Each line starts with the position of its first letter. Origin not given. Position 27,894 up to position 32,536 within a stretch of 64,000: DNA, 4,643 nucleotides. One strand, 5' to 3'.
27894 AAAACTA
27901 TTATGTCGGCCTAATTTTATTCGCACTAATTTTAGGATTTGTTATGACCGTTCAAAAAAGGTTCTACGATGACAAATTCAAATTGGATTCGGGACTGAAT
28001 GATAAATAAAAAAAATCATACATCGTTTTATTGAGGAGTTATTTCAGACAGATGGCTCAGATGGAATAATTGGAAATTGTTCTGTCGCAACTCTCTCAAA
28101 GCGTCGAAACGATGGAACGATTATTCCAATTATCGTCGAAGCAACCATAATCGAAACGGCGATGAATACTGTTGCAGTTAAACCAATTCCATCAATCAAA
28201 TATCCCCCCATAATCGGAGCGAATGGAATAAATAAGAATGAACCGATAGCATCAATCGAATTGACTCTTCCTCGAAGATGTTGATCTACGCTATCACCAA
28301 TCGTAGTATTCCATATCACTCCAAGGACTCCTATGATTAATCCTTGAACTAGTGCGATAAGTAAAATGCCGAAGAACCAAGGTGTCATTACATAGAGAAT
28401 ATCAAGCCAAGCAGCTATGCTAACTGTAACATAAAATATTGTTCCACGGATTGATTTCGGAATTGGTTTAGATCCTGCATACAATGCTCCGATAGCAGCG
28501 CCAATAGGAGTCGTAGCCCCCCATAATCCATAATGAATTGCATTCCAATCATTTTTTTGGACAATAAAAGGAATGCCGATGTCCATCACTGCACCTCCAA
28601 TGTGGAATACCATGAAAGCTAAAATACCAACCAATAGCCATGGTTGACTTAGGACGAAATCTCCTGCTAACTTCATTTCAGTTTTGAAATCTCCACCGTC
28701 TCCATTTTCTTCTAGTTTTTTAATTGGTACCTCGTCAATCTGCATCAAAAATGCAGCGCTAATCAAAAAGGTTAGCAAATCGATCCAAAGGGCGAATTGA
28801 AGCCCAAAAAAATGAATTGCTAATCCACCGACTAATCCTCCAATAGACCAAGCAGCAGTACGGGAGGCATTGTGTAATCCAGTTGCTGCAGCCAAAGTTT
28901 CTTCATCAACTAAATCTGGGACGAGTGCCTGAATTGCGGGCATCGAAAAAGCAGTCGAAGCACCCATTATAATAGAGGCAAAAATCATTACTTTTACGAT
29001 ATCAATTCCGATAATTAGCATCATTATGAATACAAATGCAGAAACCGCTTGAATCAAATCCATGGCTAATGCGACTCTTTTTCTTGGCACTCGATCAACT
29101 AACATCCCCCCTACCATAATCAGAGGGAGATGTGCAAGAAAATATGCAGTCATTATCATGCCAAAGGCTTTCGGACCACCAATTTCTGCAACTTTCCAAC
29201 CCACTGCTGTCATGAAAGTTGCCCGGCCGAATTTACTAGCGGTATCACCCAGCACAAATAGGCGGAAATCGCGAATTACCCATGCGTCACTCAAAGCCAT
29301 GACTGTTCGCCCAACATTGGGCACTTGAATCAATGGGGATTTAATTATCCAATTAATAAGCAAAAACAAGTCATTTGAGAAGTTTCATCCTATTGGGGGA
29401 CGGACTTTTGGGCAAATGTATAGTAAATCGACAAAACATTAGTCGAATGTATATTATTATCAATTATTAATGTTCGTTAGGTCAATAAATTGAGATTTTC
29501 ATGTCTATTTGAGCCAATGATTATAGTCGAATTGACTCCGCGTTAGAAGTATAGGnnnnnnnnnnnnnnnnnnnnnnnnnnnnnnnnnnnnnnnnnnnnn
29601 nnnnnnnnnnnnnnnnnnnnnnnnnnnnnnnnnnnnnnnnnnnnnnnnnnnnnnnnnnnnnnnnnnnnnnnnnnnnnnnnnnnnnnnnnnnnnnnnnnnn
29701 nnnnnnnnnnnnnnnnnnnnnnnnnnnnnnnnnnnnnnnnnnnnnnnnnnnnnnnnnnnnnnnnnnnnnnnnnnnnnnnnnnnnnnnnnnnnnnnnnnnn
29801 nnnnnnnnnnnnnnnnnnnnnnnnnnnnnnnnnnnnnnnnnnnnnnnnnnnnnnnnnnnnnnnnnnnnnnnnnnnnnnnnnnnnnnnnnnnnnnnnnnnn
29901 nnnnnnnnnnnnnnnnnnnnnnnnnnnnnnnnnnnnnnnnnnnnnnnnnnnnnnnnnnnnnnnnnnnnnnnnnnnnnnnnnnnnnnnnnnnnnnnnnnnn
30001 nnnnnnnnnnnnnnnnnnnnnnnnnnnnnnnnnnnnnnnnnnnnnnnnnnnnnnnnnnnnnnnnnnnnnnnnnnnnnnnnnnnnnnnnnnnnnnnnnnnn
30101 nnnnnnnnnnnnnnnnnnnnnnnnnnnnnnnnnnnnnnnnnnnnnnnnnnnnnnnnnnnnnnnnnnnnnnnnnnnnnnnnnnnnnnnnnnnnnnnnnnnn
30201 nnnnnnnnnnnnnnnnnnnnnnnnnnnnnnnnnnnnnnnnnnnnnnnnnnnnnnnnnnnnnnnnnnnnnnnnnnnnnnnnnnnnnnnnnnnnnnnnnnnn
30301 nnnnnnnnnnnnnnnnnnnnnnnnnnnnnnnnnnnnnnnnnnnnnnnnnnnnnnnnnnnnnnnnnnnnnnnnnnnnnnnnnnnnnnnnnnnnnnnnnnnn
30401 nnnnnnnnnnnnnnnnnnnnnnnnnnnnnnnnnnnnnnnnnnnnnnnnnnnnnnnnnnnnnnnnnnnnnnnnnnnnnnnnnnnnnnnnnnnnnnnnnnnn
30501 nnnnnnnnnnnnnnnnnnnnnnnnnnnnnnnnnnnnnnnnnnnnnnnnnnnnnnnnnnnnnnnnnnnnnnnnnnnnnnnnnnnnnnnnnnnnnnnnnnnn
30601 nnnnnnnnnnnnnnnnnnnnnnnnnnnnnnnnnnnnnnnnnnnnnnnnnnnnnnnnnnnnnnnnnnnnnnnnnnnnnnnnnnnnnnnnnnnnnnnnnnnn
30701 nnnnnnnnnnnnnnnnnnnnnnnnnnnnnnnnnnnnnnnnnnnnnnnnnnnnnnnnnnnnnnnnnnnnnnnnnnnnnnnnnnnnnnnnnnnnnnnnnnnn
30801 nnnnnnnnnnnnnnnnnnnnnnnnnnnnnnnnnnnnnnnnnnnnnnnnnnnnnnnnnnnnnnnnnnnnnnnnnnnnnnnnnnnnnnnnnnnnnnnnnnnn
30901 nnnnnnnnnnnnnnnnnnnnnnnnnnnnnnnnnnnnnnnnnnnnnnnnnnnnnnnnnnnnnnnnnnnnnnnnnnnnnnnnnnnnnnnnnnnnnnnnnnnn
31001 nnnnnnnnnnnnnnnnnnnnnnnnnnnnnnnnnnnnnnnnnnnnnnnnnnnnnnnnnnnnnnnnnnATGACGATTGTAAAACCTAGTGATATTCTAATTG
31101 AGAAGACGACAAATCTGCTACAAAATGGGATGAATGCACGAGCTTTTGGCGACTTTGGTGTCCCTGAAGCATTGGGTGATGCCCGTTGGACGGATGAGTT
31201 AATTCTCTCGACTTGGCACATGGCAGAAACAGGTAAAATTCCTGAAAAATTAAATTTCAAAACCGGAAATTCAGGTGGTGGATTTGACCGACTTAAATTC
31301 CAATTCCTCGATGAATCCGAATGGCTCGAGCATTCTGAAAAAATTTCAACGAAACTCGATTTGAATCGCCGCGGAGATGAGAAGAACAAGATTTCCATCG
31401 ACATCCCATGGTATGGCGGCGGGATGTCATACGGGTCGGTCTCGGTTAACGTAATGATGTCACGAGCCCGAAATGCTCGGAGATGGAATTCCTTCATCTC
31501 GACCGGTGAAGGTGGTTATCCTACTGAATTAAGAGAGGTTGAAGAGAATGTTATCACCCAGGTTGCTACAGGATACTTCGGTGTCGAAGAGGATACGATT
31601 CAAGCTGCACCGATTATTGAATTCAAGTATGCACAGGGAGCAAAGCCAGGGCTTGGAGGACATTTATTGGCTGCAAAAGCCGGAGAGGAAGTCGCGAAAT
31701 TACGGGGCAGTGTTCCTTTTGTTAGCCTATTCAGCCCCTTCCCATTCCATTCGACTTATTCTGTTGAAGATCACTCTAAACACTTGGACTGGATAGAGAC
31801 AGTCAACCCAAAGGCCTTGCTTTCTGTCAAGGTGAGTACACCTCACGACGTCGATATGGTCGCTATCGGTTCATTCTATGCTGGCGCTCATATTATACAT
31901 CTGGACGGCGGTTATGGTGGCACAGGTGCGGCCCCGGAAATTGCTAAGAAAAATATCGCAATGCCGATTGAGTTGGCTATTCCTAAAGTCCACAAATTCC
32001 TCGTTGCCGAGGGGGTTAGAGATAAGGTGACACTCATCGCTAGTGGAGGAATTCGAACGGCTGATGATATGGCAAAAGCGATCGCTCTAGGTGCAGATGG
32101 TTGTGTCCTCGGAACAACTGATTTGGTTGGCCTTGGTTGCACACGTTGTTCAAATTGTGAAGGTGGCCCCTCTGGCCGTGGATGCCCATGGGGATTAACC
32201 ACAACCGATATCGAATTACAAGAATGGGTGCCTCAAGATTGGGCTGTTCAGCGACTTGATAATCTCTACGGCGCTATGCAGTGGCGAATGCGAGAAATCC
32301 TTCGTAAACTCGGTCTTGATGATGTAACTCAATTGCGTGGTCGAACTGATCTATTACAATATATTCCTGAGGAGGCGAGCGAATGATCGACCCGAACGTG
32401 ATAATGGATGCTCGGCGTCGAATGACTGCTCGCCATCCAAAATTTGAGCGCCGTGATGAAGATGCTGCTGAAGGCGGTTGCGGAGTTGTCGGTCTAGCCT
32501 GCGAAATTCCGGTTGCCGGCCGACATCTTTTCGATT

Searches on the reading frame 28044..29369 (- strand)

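Call 16: search_protein_families(library=pfam, proteins=[window:28044-29369:-], max_evalue=0.00001)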
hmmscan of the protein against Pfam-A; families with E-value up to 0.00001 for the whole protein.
window:28044-29369:- (441 aa): 2 families
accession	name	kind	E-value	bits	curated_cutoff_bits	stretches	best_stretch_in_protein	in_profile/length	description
PF07690.21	MFS_1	-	1.3e-33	116.8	33.4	1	47-374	10-336/347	Major Facilitator Superfamily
PF05977.19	MFS_3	-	6.5e-18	64.9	27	1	35-419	12-394/524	Transmembrane secretion effector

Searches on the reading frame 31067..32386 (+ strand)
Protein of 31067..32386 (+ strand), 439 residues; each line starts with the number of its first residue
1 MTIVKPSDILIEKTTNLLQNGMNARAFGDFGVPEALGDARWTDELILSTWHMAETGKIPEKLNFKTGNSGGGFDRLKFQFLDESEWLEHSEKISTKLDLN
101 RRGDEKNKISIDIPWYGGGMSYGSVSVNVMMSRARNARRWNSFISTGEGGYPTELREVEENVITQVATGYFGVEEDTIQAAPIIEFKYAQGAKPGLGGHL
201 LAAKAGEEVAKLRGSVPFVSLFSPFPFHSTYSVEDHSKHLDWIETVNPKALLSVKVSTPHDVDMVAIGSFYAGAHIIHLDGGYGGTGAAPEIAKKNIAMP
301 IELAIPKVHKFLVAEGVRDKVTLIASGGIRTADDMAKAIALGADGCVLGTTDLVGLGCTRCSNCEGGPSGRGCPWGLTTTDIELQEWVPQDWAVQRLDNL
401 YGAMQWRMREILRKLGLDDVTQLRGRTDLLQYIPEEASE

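Call 16: search_protein_families(library=pfam, proteins=[window:31067-32386:+], max_evalue=0.00001)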
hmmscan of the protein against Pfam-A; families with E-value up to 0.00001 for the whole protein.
window:31067-32386:+ (439 aa): 2 families
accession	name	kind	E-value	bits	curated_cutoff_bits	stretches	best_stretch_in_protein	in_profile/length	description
PF01645.23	Glu_synthase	-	4.4e-83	279.9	20.4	1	105-417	59-368/369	Conserved region in glutamate synthase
PF01070.24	FMN_dh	-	3.1e-07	30.2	24.9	1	313-358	266-311/350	FMN-dependent dehydrogenase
